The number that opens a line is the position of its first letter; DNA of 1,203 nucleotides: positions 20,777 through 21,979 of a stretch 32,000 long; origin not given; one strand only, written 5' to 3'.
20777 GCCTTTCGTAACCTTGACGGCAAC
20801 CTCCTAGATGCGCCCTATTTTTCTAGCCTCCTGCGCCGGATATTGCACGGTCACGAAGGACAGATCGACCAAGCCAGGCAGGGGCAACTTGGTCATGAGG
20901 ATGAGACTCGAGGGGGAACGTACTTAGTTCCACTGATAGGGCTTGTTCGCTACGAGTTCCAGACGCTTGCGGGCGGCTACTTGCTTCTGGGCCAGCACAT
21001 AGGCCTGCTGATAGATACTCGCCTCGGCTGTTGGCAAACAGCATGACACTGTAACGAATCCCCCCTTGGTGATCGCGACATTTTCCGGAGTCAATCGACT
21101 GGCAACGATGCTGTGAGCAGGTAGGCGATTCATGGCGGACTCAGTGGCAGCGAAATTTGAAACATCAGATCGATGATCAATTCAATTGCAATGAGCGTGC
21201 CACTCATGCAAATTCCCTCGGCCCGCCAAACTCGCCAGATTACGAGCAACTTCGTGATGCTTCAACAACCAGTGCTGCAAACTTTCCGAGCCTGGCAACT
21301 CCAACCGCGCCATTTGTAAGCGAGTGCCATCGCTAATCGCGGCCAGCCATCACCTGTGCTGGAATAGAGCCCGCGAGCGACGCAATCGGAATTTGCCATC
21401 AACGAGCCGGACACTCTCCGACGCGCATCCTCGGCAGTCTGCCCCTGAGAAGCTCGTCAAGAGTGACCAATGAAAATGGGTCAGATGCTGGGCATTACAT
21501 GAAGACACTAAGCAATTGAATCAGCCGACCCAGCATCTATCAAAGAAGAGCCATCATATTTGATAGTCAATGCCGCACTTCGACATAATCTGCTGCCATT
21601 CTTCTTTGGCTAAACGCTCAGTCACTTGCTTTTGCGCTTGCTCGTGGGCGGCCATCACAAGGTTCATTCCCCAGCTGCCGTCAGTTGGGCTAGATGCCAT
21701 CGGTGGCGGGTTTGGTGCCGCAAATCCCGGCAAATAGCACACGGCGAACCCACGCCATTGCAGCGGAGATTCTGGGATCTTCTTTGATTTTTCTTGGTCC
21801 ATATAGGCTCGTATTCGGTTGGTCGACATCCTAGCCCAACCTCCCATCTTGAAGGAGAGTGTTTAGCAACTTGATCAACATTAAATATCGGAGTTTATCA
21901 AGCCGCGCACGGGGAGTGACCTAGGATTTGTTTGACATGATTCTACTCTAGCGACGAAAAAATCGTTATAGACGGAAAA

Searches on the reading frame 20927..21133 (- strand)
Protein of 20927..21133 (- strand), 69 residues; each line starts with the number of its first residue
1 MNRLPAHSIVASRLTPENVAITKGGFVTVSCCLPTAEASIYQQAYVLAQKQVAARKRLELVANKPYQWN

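Call 35: search_protein_families(library=pfam, proteins=[window:20927-21133:-], max_evalue=10)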
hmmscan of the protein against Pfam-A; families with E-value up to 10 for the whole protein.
seq(69 aa): 0 families

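Call 36: search_protein_families(library=ncbifam, proteins=[window:20927-21133:-], max_evalue=10)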
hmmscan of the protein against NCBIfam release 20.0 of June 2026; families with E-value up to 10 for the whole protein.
seq(69 aa): 0 families

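Call 84: search_protein_families(library=padloc, proteins=[window:20927-21133:-], max_evalue=0.1)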
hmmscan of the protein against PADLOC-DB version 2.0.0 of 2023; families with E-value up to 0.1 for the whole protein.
window:20927-21133:- (69 aa): 1 family
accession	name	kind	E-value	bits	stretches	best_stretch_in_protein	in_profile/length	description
PDLC03150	Specificity_I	-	0.013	12.3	1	7-38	301-332/475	Type I specificity subunit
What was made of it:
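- On Anti-phage defence systems (PADLOC): One chance-level hit (E 0.013) for partner 2 (call 84).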

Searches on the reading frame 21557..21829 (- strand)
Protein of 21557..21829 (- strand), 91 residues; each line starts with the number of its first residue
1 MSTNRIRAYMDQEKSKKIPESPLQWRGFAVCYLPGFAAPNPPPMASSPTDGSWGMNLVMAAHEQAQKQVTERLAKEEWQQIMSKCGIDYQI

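Call 35: search_protein_families(library=pfam, proteins=[window:21557-21829:-], max_evalue=10)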
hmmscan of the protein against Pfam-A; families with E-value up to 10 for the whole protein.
seq(91 aa): 0 families

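Call 36: search_protein_families(library=ncbifam, proteins=[window:21557-21829:-], max_evalue=10)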
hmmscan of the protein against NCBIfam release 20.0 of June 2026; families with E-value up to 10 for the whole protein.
seq(91 aa): 0 families

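Call 53: find_homologous_proteins(query=A2, max_evalue=0.001)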
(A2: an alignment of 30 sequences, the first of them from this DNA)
Query A2 (30 sequences) (91 aa, profile of the alignment): 88 proteins with E <= 0.001 among 1089 candidates.
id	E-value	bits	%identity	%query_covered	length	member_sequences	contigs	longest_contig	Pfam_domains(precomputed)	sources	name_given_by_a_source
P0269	6.1e-10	57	-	-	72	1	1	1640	-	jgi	jgi:hypothetical protein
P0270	3.8e-9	55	-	-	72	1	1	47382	-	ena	-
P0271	2.4e-8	52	96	100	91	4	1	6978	-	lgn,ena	-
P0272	4.6e-8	51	67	10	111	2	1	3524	-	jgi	jgi:hypothetical protein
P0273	7.1e-8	51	-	-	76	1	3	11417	-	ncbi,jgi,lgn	ncbi:MAG TPA: hypothetical protein VGM76_08345 [Lacipirellulaceae bacterium]|jgi:hypothetical protei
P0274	1.5e-7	50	-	-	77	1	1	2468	-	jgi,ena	-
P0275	2.0e-7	49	-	-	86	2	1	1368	-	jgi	jgi:hypothetical protein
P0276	4.3e-7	48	-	-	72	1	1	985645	-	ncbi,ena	-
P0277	6.4e-7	48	-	-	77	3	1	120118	-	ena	-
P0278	7.1e-7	48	-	-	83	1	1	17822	-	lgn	-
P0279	7.6e-7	47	-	-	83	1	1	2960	-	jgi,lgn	jgi:hypothetical protein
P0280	9.4e-7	47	-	-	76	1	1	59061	-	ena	-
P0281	1.0e-6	47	-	-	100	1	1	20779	-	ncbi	-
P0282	1.3e-6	47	-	-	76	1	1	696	-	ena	-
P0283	1.6e-6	46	-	-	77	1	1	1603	-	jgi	jgi:hypothetical protein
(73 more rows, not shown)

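Call 54: find_encoding_contigs(protein=P0271, flank=7000, max_places=4)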
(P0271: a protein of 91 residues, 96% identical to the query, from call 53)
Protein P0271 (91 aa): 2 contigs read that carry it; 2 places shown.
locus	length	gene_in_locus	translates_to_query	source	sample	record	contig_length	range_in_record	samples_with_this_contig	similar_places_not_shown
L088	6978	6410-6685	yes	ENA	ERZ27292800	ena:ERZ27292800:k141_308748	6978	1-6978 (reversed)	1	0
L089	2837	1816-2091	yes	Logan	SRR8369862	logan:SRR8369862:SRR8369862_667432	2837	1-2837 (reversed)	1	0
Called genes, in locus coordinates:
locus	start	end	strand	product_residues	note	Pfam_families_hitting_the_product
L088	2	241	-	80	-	?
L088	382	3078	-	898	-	PF07635:PSCyt1, PF07583:PSCyt2, PF07587:PSD1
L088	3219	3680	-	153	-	-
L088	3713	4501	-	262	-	PF07596:SBP_bac_10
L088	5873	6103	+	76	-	-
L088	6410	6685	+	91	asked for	-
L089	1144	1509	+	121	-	-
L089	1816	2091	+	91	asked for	-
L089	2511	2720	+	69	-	-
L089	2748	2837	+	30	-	?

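Call 75: predict_structure(alignment_id=A4)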
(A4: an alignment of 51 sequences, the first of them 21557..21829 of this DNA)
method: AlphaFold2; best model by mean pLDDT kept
length: 91 residues; sequences in the alignment: 51
mean_pLDDT: 58.5   pTM: 0.27
mean pLDDT of the five models: 58.5, 56.2, 56.1, 55.3, 52.3
residues with pLDDT >= 90: 0; 70-90: 10; 50-70: 65; < 50: 16
segments of 3 or more residues with pLDDT < 50: none
pLDDT, mean of each block of 10 residues (from residue 1): 61 55 51 50 55 60 71 66 59 49
secondary structure, 60 per line:
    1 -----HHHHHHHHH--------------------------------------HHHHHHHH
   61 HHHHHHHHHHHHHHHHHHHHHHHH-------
elements in order: H6-14 H53-84
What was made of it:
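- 21554..21829 (-): Partner gene 1, divergently transcribed: 91 aa, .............GIDYQI. AlphaFold: two helices, the rest disordered (call 75).
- Tried and rejected: The partner alone folds poorly, with pLDDT 58 (call 75).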

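Call 84: search_protein_families(library=padloc, proteins=[window:21557-21829:-], max_evalue=0.1)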
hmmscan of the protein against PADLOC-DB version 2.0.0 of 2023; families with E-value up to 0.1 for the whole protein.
window:21557-21829:- (91 aa): 0 families
